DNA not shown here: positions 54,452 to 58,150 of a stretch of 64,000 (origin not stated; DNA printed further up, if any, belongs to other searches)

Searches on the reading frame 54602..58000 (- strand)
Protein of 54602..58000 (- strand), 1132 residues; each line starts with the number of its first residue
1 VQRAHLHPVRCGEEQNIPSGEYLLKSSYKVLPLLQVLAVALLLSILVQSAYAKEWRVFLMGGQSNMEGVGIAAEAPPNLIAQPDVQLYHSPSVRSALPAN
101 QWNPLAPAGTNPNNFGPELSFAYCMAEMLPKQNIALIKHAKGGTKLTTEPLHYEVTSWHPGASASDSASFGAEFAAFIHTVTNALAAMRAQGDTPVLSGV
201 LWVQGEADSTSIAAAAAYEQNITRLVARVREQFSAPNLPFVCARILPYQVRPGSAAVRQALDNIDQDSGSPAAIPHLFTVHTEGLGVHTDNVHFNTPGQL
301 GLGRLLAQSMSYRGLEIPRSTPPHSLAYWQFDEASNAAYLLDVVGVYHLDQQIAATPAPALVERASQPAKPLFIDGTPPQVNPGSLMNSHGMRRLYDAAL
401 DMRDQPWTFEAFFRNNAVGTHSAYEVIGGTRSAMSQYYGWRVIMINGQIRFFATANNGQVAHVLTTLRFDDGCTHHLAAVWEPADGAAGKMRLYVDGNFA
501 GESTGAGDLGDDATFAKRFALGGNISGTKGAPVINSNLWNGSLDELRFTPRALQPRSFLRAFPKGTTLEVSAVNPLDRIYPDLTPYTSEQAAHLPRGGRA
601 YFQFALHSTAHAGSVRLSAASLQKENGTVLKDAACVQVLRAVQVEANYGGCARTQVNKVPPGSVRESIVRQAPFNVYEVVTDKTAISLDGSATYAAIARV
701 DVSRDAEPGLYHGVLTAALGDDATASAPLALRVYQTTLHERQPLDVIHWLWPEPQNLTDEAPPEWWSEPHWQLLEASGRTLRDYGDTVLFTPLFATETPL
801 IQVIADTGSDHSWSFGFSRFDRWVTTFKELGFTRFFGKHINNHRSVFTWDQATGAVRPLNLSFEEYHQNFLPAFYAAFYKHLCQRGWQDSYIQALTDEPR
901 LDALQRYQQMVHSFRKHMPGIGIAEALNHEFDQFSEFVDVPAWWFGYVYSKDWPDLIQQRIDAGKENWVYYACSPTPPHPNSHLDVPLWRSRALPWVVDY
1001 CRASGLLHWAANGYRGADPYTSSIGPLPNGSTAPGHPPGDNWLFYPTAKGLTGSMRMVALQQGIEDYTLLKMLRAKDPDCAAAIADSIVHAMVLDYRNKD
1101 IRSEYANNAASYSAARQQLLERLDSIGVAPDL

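Call 66: search_protein_families(library=pfam, proteins=[window:54602-58000:-], max_evalue=0.001)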
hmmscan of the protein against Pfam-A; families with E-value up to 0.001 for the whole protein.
window:54602-58000:- (1132 aa): 3 families
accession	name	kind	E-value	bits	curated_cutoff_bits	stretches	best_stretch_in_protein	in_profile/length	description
PF13320.12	GH123_cat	-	1.2e-44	153.4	23.1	1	751-1073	1-324/324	Glycoside hydrolase 123, catalytic domain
PF03629.24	SASA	-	9.5e-35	120.7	24.8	1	56-310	3-224/226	Carbohydrate esterase, sialic acid-specific acetylesterase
PF13385.13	Laminin_G_3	-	4.6e-14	53.3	27.6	1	401-555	13-147/151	Concanavalin A-like lectin/glucanases superfamily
